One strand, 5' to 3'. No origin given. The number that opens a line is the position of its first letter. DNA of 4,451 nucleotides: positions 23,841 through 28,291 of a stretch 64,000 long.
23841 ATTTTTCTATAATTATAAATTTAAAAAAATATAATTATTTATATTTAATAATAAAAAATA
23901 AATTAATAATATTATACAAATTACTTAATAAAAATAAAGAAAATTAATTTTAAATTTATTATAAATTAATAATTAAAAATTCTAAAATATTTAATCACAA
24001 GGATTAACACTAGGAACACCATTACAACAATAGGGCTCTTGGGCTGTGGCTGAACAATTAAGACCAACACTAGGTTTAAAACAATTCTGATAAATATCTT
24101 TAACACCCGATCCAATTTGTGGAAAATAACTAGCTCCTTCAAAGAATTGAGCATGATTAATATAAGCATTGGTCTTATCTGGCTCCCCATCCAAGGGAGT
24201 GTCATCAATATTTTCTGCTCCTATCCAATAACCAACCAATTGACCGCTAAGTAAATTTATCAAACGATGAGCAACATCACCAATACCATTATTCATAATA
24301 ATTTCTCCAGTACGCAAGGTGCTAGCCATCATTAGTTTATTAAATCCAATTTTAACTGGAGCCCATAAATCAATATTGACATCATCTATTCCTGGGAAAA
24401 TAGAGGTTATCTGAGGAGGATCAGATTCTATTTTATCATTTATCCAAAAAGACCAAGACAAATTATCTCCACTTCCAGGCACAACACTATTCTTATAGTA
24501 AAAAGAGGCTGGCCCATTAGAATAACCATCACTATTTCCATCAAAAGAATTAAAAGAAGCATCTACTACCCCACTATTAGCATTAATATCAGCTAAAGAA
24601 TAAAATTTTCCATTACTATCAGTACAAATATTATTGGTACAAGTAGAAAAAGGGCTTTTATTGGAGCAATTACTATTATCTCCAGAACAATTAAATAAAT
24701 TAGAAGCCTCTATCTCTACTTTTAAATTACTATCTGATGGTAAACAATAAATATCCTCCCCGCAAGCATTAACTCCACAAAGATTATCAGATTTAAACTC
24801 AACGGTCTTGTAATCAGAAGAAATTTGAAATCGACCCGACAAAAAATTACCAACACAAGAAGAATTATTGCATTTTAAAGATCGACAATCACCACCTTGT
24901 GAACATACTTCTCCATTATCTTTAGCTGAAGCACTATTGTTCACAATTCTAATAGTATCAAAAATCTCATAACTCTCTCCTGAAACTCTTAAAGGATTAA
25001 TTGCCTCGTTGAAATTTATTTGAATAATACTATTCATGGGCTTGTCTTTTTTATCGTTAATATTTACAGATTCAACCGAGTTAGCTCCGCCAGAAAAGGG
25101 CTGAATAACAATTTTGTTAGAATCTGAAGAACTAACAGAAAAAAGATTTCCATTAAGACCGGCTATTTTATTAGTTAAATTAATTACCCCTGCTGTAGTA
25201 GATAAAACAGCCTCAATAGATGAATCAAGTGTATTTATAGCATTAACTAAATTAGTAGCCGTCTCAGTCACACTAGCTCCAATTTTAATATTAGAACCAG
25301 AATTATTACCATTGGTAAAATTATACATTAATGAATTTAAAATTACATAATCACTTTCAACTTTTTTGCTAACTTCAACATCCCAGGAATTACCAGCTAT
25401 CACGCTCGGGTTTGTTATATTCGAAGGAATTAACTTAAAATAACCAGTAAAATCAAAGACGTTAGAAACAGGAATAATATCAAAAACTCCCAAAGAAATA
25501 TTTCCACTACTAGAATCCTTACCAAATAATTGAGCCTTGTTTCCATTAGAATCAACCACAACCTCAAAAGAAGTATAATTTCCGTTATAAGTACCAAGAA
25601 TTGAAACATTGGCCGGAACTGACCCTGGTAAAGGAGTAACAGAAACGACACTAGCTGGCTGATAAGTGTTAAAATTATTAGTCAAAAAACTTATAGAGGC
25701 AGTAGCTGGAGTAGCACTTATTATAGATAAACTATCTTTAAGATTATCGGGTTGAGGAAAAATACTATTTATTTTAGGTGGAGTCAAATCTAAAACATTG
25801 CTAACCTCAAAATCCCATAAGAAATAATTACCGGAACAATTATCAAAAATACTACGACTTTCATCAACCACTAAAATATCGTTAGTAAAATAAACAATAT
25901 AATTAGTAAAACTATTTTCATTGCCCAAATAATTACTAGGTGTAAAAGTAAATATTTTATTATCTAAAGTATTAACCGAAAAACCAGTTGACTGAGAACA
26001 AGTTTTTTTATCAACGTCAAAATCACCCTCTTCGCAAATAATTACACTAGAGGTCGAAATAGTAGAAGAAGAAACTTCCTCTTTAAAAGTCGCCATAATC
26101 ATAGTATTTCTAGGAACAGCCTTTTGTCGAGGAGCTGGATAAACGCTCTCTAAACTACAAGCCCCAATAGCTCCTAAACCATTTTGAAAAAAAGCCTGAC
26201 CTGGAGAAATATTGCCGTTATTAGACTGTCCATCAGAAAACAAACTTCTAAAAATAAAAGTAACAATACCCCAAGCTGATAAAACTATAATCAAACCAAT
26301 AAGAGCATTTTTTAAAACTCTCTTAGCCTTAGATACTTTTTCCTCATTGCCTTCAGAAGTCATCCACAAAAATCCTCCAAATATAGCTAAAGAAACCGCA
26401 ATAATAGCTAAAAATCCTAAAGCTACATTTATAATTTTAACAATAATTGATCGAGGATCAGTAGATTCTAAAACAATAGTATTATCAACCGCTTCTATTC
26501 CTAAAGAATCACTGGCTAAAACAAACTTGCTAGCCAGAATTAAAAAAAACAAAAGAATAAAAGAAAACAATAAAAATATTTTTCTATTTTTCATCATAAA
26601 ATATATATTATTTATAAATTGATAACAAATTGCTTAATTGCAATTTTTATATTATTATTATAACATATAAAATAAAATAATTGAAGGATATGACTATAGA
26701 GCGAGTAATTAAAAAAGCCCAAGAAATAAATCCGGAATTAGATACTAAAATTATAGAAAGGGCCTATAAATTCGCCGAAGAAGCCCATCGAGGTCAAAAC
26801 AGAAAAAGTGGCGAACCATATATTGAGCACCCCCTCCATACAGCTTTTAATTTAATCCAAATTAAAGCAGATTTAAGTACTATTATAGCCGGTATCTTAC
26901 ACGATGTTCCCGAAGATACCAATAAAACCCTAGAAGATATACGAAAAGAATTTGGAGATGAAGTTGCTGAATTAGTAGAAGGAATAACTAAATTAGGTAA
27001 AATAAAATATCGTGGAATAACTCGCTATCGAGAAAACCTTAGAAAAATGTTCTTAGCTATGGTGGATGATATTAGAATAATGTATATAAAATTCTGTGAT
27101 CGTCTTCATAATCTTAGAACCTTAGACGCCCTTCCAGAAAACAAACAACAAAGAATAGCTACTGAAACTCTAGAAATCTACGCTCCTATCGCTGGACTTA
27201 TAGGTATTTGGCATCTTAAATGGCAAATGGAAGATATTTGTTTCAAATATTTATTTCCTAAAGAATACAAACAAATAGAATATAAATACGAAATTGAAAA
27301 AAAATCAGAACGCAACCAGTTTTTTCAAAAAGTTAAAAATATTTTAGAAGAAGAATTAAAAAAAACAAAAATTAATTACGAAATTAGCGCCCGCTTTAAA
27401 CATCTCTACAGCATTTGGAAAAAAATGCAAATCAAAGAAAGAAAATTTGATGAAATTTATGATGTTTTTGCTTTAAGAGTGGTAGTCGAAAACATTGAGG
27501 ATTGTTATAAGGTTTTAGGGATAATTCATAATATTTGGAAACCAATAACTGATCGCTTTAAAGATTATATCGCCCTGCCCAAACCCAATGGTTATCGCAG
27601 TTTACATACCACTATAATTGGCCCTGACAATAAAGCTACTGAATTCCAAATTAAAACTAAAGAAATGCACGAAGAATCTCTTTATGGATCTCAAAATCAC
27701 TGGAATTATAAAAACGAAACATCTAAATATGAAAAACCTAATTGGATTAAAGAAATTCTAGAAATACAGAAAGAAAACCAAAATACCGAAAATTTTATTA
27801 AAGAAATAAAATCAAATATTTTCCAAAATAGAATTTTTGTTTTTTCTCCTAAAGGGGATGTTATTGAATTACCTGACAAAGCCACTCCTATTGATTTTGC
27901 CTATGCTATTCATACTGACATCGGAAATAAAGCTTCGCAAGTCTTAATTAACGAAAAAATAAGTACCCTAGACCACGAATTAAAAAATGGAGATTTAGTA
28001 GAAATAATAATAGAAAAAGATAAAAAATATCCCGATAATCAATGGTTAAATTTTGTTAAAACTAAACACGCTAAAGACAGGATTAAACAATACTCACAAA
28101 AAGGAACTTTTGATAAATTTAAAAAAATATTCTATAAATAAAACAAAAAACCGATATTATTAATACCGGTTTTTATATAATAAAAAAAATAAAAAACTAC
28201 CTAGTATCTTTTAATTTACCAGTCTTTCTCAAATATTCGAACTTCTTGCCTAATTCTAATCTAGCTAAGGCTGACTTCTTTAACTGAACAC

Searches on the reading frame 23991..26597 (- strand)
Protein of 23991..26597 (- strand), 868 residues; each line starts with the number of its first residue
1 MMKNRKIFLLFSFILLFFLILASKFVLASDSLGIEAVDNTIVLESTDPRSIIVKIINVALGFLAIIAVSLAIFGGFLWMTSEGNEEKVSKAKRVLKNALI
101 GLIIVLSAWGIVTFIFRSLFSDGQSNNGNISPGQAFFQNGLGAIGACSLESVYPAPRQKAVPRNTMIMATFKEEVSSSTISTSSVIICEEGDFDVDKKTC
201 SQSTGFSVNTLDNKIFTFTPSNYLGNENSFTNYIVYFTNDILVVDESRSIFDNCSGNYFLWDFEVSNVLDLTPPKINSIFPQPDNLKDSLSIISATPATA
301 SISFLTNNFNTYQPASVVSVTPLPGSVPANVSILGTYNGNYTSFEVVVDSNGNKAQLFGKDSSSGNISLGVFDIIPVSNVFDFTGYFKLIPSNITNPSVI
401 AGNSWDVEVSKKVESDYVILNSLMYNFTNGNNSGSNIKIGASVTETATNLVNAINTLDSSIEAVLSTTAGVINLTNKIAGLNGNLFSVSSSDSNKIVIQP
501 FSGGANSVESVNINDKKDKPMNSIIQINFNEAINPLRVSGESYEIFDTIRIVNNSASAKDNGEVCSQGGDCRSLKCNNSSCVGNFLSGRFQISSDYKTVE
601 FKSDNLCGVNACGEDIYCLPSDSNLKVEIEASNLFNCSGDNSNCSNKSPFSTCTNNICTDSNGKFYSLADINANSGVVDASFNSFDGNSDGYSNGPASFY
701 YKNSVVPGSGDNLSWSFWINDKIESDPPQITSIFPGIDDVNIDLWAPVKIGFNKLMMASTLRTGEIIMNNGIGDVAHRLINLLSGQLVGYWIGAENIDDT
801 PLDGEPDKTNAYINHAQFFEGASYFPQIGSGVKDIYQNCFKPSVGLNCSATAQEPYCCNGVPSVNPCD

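Call 76: search_protein_families(library=pfam, proteins=[window:23991-26597:-], max_evalue=0.00001)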
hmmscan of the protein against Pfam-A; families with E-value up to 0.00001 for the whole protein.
window:23991-26597:- (868 aa): 2 families
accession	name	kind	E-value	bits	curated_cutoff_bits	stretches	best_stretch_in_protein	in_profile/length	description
PF13205.12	Big_5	-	4.9e-12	46.9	23.6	1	148-248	6-92/105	Bacterial Ig-like domain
PF18895.5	T4SS_pilin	-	9.5e-10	38.9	26.6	1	51-115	8-71/71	Type IV secretion system pilin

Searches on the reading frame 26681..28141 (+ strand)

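Call 37: search_protein_families(library=pfam, proteins=[window:26681-28141:+], max_evalue=0.00001)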
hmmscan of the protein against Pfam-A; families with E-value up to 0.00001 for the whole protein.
window:26681-28141:+ (486 aa): 4 families
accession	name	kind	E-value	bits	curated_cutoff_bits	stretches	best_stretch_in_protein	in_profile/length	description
PF13328.12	HD_4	-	5.4e-47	159.8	27.2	1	28-177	1-156/156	HD domain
PF04607.23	RelA_SpoT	-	4.9e-41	140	27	1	238-346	2-111/113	Region found in RelA / SpoT proteins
PF02824.27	TGS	-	1.8e-19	70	22.2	1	385-443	1-59/60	TGS domain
PF01966.28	HD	-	2e-07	31.7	22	1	47-144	1-115/116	HD domain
